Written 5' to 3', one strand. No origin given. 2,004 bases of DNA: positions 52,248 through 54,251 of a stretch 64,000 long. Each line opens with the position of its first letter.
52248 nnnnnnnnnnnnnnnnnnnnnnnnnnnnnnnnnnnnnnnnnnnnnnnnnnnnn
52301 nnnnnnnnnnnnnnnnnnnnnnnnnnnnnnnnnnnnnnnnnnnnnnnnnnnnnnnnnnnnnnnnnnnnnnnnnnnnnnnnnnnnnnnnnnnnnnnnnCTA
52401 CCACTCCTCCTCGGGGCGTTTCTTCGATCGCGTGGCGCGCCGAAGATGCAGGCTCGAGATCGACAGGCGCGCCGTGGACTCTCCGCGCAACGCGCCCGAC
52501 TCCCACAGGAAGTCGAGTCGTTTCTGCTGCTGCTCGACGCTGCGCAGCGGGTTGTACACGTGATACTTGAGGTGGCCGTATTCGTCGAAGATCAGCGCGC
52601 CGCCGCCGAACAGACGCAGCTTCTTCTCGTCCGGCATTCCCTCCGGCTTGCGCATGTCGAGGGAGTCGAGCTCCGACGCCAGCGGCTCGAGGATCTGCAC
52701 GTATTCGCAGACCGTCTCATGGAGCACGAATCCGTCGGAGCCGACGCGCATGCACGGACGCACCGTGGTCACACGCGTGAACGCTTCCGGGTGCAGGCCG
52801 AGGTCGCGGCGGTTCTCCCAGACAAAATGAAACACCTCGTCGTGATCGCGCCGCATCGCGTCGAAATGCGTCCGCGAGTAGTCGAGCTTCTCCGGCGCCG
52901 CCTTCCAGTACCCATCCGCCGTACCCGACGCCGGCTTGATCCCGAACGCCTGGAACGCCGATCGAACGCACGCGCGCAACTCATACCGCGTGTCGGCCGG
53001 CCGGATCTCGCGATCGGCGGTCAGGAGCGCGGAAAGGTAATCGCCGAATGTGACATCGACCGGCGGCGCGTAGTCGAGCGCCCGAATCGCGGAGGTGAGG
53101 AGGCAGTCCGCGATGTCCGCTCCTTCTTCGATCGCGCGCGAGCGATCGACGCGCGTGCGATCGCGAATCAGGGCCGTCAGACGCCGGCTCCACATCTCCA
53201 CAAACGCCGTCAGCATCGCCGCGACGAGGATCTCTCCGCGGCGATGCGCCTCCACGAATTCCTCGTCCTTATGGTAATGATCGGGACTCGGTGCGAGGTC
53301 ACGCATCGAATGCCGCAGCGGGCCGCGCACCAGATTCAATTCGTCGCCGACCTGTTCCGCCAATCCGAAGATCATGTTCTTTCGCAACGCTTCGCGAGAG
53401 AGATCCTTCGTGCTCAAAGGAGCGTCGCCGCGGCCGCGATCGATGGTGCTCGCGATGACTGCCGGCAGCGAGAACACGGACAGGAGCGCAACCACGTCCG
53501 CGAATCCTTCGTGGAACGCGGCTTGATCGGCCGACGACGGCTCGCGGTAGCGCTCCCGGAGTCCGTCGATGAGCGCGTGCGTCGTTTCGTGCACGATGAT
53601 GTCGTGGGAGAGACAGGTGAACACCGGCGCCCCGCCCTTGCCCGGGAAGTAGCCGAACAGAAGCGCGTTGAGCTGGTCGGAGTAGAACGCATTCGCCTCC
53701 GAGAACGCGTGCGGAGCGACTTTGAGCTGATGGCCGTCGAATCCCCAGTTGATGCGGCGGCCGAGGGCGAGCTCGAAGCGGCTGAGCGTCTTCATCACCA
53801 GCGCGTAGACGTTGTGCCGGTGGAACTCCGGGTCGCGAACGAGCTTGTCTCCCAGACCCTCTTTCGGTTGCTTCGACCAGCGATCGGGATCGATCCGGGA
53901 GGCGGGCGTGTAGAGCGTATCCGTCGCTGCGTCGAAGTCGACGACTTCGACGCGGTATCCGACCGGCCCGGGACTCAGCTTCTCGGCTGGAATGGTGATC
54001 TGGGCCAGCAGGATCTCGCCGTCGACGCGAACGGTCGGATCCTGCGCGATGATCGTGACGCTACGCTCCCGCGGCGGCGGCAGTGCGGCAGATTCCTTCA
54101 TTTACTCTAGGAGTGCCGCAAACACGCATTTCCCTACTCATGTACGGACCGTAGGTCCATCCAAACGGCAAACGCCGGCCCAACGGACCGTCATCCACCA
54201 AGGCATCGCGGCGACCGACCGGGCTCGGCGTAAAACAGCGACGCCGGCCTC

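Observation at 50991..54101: Copy 2 of the same HExxH-protein + MBL-hydrolase pair, strongly diverged, with a 0-nt intergenic spacer, just downstream of tRNA-Thr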

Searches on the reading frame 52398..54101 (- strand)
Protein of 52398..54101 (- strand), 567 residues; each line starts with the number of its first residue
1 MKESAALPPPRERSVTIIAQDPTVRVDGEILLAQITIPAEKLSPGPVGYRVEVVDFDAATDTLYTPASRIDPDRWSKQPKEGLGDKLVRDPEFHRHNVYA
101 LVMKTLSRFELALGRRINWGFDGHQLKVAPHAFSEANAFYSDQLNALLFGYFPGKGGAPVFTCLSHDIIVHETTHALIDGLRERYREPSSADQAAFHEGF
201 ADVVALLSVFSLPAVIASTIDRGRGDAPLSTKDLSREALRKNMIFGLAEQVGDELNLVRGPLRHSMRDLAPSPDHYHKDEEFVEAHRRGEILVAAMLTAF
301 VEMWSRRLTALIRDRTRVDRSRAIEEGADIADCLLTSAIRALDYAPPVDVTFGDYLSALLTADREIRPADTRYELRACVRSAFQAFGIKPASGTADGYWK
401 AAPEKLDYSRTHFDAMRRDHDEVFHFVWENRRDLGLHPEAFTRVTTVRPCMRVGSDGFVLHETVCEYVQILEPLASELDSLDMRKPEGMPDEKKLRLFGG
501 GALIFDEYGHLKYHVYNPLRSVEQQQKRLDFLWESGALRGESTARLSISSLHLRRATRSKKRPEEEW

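Call 11: search_protein_families(library=pfam, proteins=[window:52401-54101:-], max_evalue=0.1)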
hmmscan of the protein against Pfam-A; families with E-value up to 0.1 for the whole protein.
window:52401-54101:- (567 aa): 1 family
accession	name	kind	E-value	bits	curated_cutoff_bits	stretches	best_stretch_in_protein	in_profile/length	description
PF01447.24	Peptidase_M4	-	0.077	13.9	22.4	0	125-178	94-144/145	Thermolysin metallopeptidase, catalytic domain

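Call 12: search_protein_families(library=ncbifam, proteins=[window:52401-54101:-], max_evalue=0.1)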
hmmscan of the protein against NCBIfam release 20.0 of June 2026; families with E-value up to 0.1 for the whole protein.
window:52401-54101:- (567 aa): 0 families

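Call 13: search_protein_families(library=padloc, proteins=[window:52401-54101:-], max_evalue=0.1)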
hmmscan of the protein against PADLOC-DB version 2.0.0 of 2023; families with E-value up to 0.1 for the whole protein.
window:52401-54101:- (567 aa): 0 families

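Call 14: search_solved_structures(query=window:52401-54101:-, max_evalue=1)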
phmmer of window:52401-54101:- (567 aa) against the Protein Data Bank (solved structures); distinct sequences matched with E-value up to 1: 1.
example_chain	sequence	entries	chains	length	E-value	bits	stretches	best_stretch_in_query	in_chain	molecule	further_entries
4tt0_A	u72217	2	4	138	0.33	12.5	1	172-227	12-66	Deneddylase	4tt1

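Call 16: find_homologous_proteins(query=window:52401-54101:-)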
Query window:52401-54101:- (567 aa): 7502 proteins with E <= 0.001 among 8000 candidates; the best 120 are listed.
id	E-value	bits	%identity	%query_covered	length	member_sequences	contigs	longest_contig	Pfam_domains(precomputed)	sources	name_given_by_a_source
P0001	0.0e+0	1297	100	100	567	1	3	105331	-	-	-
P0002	0.0e+0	1128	86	100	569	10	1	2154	-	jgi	jgi:hypothetical protein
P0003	0.0e+0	1096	85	99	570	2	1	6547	-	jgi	jgi:hypothetical protein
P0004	0.0e+0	1096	85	100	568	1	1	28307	-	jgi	jgi:hypothetical protein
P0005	0.0e+0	1077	82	100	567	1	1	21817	-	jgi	jgi:hypothetical protein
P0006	0.0e+0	1073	83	98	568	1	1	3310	-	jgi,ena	-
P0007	0.0e+0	1069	82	100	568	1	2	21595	-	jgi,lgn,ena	-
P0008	0.0e+0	1069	83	100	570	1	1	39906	-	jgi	jgi:hypothetical protein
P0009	0.0e+0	1060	82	100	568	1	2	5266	-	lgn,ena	-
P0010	0.0e+0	1036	80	100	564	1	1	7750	-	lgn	-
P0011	0.0e+0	1035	80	100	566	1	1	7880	-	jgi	jgi:hypothetical protein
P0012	0.0e+0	1025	80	100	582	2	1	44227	-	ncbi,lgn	-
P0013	6.2e-298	1007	78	100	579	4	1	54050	-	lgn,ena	-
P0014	3.8e-294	994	77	100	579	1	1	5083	-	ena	-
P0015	5.2e-294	994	77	100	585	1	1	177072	-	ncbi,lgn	ncbi:MAG TPA: hypothetical protein VF618_02350 [Thermoanaerobaculia bacterium]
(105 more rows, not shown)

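Call 19: find_related_loci(query=A1, collection=genome_contigs, flank=8000)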
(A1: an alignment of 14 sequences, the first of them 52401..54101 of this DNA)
Query A1 (567 aa) in genome_contigs; peptide patterns used: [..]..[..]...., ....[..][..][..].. (x = any residue, [..] = any of these).
599 stretches matched a pattern (row limit reached: there are more); 560 encode a relative of the query (tblastn E <= 1e-3); the best 80 are kept; 80 distinct loci.
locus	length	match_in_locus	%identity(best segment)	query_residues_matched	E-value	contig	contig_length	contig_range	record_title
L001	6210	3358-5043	72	4-567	0e+0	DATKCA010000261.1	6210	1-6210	MAG TPA_asm: Thermoanaerobaculia bacterium isolate SMAG_U14434 k141_1292343, whole genome shotgun sequence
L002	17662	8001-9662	64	8-567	0e+0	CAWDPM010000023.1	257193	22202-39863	MAG: uncultured Candidatus Rokubacteria bacterium isolate MFD04850.bin.1.411 genome assembly, contig: contig_41978, whol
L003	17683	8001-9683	54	6-556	0e+0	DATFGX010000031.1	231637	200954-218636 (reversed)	MAG TPA_asm: Blastocatellia bacterium isolate SMAG_U8674 k141_2491824, whole genome shotgun sequence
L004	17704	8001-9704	52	10-567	0e+0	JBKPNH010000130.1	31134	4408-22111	MAG: Acidobacteriota bacterium isolate GS_HAYS_MAG_00045 GS_HAYS_000001582992, whole genome shotgun sequence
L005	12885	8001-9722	52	11-567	0e+0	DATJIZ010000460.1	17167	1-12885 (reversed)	MAG TPA_asm: Gemmatimonadaceae bacterium isolate SMAG_U15552 k141_9447755, whole genome shotgun sequence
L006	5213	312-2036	51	10-567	0e+0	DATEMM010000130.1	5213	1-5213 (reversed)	MAG TPA_asm: Pyrinomonadaceae bacterium isolate SMAG_U8942 k141_1054517, whole genome shotgun sequence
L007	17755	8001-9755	49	6-567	0e+0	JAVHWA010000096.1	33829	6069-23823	MAG: Acidobacteriota bacterium isolate BP_23 scaffold_1399771, whole genome shotgun sequence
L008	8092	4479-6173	51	4-556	0e+0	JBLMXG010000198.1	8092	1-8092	MAG: Chloroflexota bacterium isolate MAG262 PRJNA957066_bin42_renamed_197, whole genome shotgun sequence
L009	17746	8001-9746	51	11-567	1e-180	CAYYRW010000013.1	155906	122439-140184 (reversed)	MAG TPA_asm: uncultured Nitrospirales bacterium isolate binchicken_co20_17 genome assembly, contig: NODE_246_length_1559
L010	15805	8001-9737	48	10-565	4e-180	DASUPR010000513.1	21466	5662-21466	MAG TPA_asm: Pyrinomonadaceae bacterium isolate SMAG_U1660 k141_911514, whole genome shotgun sequence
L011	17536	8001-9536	54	13-535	9e-178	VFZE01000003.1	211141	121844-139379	MAG: Acidimicrobiia bacterium isolate K_DeepCast_65m_m1_022 K_DeepCast_65m_m1_022_Ga0194128_10000033, whole genome shotg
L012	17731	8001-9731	51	6-567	1e-175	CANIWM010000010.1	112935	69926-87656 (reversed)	MAG: Chthoniobacteraceae bacterium isolate RH-18aug17-182 genome assembly, contig: RH-18aug17-C308, whole genome shotgun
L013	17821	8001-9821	47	10-567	2e-175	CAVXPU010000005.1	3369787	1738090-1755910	MAG: Pyrinomonadaceae bacterium isolate MFD04651.bin.1.211 genome assembly, contig: contig_349, whole genome shotgun seq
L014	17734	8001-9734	51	9-567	5e-175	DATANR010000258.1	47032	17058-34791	MAG TPA_asm: Gemmataceae bacterium isolate SMAG_U7024 k141_566508, whole genome shotgun sequence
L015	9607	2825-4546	50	10-558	5e-175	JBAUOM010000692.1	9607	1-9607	MAG: Xanthobacteraceae bacterium isolate MFD04944_ilm_asm_bin33 k127_136342, whole genome shotgun sequence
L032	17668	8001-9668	50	13-556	3e-165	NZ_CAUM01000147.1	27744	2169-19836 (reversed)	Mesorhizobium metallidurans STM 2683, whole genome shotgun sequence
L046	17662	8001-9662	48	13-556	6e-160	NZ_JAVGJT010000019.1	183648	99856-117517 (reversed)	Pseudoxanthomonas sp. UTMC 1351 Scaffold16_1, whole genome shotgun sequence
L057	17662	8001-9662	48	13-556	2e-154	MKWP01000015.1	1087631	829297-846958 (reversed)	MAG: Lysobacterales bacterium 66-474 SCNpilot_bf_inoc_scaffold_5, whole genome shotgun sequence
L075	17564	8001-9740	43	3-567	9e-141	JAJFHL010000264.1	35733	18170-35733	MAG: Hyphomicrobiales bacterium isolate OFTM207 OFTM207_263, whole genome shotgun sequence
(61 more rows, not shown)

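Call 34: find_encoding_contigs(protein=window:52398-54101:-, flank=10000, max_places=4)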
Protein window:52398-54101:- (567 aa): 4 contigs read that carry it; 3 places shown.
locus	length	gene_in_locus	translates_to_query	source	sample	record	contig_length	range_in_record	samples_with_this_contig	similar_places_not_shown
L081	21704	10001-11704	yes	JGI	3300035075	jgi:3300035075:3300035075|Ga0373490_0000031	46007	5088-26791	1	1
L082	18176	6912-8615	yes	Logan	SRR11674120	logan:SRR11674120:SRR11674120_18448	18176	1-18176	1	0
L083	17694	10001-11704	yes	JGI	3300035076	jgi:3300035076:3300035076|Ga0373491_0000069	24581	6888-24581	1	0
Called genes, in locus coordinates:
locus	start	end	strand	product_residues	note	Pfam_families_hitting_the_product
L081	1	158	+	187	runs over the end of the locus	PF02620:YceD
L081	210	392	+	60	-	PF01783:Ribosomal_L32p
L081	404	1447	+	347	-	PF02504:FA_synthesis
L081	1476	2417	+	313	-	PF00698:Acyl_transf_1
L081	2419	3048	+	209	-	PF02517:Rce1-like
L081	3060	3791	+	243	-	PF00106:adh_short, PF08659:KR, PF01370:Epimerase (faint), PF13561:adh_short_C2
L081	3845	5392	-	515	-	PF13231:PMT_2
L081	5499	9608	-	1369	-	PF12969:DUF3857, PF01841:Transglut_core (weak), PF23914:TPR_CcmH_CycH (faint), PF13428:TPR_14 (faint), PF13432:TPR_16 (weak)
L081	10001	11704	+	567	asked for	-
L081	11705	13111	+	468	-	PF00753:Lactamase_B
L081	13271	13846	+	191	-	PF05685:Uma2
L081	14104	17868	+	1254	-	PF05547:Peptidase_M6, PF20773:InhA-like_MAM, PF07705:CARDB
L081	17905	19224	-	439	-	PF00753:Lactamase_B (faint)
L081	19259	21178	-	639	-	-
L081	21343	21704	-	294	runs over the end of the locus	PF06999:Suc_Fer-like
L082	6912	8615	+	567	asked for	-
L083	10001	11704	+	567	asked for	-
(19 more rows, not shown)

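Call 36: search_protein_families(library=pfam, proteins=[L005:11039-12235:+, L046:6724-7878:+, L075:6918-7943:+, L057:6614-7861:+, L032:10972-12108:+], max_evalue=0.01)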
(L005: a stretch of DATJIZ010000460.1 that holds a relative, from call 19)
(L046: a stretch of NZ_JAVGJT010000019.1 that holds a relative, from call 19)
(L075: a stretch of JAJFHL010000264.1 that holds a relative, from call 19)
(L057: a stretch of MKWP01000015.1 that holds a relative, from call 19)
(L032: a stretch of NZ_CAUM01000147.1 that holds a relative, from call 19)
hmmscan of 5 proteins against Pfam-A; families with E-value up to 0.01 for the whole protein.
L005:11039-12235:+ (398 aa): 2 families
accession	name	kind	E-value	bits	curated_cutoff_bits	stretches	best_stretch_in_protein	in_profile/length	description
PF01734.28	Patatin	-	9.8e-18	65.5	27.7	1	17-236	1-191/191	Patatin-like phospholipase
PF01735.24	PLA2_B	-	0.0021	17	23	1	15-63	1-57/491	Lysophospholipase catalytic domain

L046:6724-7878:+ (384 aa): 1 family
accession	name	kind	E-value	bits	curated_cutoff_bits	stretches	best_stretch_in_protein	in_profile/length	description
PF09994.14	T6SS_Tle1-like_cat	-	2.1e-70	237.7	27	1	4-277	1-286/287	T6SS, Phospholipase effector Tle1-like, catalytic domain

L075:6918-7943:+ (341 aa): 2 families
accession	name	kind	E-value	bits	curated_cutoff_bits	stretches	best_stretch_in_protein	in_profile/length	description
PF04151.21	PPC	-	1e-12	49.2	25.9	1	258-323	2-69/70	Bacterial pre-peptidase C-terminal domain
PF01400.30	Astacin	-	3.6e-09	37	22.5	1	58-196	19-144/189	Astacin (Peptidase family M12A)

L057:6614-7861:+ (415 aa): 1 family
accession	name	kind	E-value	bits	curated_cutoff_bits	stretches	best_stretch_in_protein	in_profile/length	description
PF01734.28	Patatin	-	1.5e-11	45.3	27.7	1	34-274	1-188/191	Patatin-like phospholipase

L032:10972-12108:+ (378 aa): 1 family
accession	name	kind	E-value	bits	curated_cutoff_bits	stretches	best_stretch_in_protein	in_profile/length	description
PF09994.14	T6SS_Tle1-like_cat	-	3.3e-77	260.1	27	1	17-275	1-287/287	T6SS, Phospholipase effector Tle1-like, catalytic domain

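Call 37: search_dna_similar(query=window:52401-54101:-, collection=plasmids, mode=protein, max_rows=25)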
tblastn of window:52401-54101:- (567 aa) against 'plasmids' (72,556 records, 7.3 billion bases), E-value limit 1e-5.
Records with a match: 59; places in all: 64; records where one place covers at least 80% of the query: 21.
Best place of each record, by identity: <60% 59.
By first word of the organism name: Rhizobium 18; Sinorhizobium 14; Agrobacterium 6; Hymenobacter 4; Mesorhizobium 3; Phyllobacterium 2; Ensifer 2; Isosphaeraceae 1; Methylorubrum 1; Bradyrhizobium 1; and 7 more.
By predicted mobility (MOB-suite, as given by PLSDB): conjugative 35; non-mobilizable 22; mobilizable 2.
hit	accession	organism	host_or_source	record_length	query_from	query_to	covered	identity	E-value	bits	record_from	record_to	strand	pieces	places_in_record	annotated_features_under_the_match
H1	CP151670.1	Isosphaeraceae bacterium EP7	-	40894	3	564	99%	52.2%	2e-175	557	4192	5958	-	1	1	hypothetical protein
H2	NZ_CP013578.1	Rhizobium phaseoli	Phaseolus vulgaris,Whole ...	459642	13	561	97%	50.8%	2e-161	517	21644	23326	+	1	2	hypothetical protein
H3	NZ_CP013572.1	Rhizobium phaseoli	Phaseolus vulgaris,Whole ...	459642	13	561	97%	50.8%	2e-161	517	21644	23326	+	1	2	hypothetical protein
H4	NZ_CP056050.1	Agrobacterium vitis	Vitis vinifera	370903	13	561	97%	50.8%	2e-160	514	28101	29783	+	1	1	hypothetical protein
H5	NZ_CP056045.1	Agrobacterium vitis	Vitis vinifera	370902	13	561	97%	50.8%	2e-160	514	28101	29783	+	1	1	hypothetical protein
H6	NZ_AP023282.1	Agrobacterium vitis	Vitis vinifera,grapevine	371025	13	561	97%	50.8%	2e-160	514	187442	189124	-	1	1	hypothetical protein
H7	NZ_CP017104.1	Rhizobium gallicum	Phaseolus vulgaris,Whole ...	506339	9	552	96%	45.0%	4e-146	473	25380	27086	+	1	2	hypothetical protein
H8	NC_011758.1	Methylorubrum extorquens CM4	-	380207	7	531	93%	33.6%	6e-67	243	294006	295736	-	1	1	S8 family serine peptidase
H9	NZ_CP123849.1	Agrobacterium tumefaciens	Rose,cell culture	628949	5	531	93%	33.1%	3e-64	235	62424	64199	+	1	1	hypothetical protein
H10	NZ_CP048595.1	Agrobacterium tumefaciens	walnut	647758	5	531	93%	33.1%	7e-64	234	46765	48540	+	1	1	hypothetical protein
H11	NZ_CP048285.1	Rhizobium leguminosarum bv. viciae 248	Fava bean,whole organism,nodules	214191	5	531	93%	33.0%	5e-64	234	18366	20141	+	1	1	hypothetical protein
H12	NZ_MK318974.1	Rhizobium rhizogenes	-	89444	4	531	93%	31.9%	5e-62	229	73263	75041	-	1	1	hypothetical protein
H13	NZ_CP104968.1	Phyllobacterium sp. A18/5-2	Vicia costata,cell culture,root nodule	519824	7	477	83%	34.7%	1e-64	236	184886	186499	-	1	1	S8 family serine peptidase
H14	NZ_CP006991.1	Rhizobium etli bv. mimosae str. IE4771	Phaseolus vulgaris,whole organism,nodule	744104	1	469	83%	33.3%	5e-61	226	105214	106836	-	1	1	S8 family serine peptidase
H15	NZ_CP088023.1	Bradyrhizobium quebecense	Glycine max cv. AC Glengarry,Cell ...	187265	6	469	82%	33.6%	1e-59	222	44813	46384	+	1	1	peptidase M4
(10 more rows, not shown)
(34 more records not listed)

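Call 38: predict_structure(alignment_id=A2)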
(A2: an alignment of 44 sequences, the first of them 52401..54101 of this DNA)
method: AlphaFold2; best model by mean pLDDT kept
length: 567 residues; sequences in the alignment: 44
mean_pLDDT: 82.0   pTM: 0.87
mean pLDDT of the five models: 82.0, 81.0, 79.8, 79.6, 78.3
residues with pLDDT >= 90: 244; 70-90: 223; 50-70: 54; < 50: 46
segments of 3 or more residues with pLDDT < 50: 1-4, 248-264, 542-553, 555-567
pLDDT, mean of each block of 10 residues (from residue 1): 58 91 82 92 83 86 75 84 90 93 96 91 88 83 87 80 92 91 74 86 93 86 64 75 56 42 54 65 68 91 87 70 91 95 90 95 90 91 92 90 88 82 93 91 93 86 93 93 92 91 92 88 88 80 44 46 34
secondary structure, 60 per line:
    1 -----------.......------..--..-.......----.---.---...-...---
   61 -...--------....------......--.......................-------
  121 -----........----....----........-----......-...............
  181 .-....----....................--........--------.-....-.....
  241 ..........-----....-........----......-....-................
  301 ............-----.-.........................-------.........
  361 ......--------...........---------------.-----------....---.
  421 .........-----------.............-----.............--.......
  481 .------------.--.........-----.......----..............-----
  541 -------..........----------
elements in order: E12-18 E32-38 E51-53 E55-57 E62-64 H73-76 H83-88 H91-113 E126-133 E138-141 E146-153 E159-161 H166-181 H183-186 H191-210 H213-220 H231-234 H236-250 H256-259 H261-268 H273-278 H280-283 H285-312 H320-344 H352-366 H375-385 H413-416 H420-429 E441-453 E459-471 H475-481 E497-505 E511-517 H522-535 H548-557

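Call 40: get_annotated_region(hit=H8, flank=6000)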
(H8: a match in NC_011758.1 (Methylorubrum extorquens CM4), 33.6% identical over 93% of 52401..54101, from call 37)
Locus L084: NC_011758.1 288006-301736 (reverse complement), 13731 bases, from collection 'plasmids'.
description: Methylorubrum extorquens CM4 plasmid pCMU01, complete sequence
organism: Methylorubrum extorquens CM4 (NCBI taxid 440085)
taxonomy: Bacteria; Pseudomonadota; Alphaproteobacteria; Hyphomicrobiales; Methylobacteriaceae; Methylorubrum; Methylorubrum extorquens; Methylorubrum extorquens CM4
host: -; source: -; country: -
typing (MOB-suite, as given by PLSDB): conjugative; replicon rep_cluster_4; relaxase MOBQ; mating-pair formation MPF_I
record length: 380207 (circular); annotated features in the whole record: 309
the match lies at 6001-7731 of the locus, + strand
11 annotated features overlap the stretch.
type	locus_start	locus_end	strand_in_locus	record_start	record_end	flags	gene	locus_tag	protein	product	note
CDS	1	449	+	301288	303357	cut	-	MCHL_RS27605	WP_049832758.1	AAA family ATPase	-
CDS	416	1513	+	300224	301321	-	-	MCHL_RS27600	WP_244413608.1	3'-5' exonuclease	-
CDS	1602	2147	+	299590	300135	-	-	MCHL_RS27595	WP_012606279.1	metallophosphoesterase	-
CDS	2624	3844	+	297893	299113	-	-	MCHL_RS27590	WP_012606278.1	DUF2235 domain-containing protein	-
CDS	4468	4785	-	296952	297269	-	-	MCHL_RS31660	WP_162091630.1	hypothetical protein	-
CDS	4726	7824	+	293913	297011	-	-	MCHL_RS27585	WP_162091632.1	S8 family serine peptidase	GO:0006508 - proteolysis [Evidence IEA]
CDS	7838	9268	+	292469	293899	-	-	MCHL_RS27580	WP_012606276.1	MBL fold metallo-hydrolase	-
CDS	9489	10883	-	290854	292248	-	-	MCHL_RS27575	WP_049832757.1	SIR2 family protein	-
CDS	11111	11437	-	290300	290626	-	-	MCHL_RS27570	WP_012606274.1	hypothetical protein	-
CDS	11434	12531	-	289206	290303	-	-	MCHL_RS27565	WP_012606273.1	IS5-like element ISMch8 family transposase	GO:0006313 - DNA transposition [Evidence IEA]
CDS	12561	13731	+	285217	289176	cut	-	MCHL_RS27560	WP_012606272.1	SIR2 family protein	-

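Call 41: get_annotated_region(hit=H2, flank=6000)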
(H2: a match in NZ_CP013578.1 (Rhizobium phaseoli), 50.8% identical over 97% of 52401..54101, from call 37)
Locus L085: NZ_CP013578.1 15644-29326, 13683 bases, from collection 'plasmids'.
description: Rhizobium phaseoli strain N671 plasmid pRphaN671d, complete sequence
organism: Rhizobium phaseoli (NCBI taxid 396)
taxonomy: Bacteria; Pseudomonadota; Alphaproteobacteria; Hyphomicrobiales; Rhizobiaceae; Rhizobium; Rhizobium phaseoli
host: -; source: Phaseolus vulgaris,Whole organism,Legume-root nodule,legume-root nodule; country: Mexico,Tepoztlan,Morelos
typing (MOB-suite, as given by PLSDB): conjugative; replicon rep_cluster_119,rep_cluster_287; relaxase MOBQ; mating-pair formation MPF_T
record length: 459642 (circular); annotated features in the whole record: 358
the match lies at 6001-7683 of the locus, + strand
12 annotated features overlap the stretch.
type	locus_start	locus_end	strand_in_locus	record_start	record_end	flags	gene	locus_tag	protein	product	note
CDS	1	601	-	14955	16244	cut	-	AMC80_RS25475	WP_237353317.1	ATP-binding protein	-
CDS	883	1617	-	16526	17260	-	-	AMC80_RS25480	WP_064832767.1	DUF6602 domain-containing protein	-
CDS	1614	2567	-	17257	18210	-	-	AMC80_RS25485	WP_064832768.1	AAA family ATPase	-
CDS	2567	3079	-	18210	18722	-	-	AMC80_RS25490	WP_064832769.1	hypothetical protein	-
CDS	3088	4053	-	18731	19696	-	-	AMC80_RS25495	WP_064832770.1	CBASS oligonucleotide cyclase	-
CDS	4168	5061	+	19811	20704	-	-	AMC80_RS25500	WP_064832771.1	WYL domain-containing protein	-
CDS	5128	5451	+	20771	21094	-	-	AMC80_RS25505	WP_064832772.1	hypothetical protein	-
CDS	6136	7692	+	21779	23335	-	-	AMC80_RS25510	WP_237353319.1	hypothetical protein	-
CDS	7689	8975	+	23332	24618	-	-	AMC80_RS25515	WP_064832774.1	hypothetical protein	-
CDS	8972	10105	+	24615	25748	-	-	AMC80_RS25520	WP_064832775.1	DUF2235 domain-containing protein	-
CDS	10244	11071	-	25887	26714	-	-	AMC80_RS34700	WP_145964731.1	hypothetical protein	-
CDS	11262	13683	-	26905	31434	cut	-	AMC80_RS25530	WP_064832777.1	SAV_2336 N-terminal domain-related protein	-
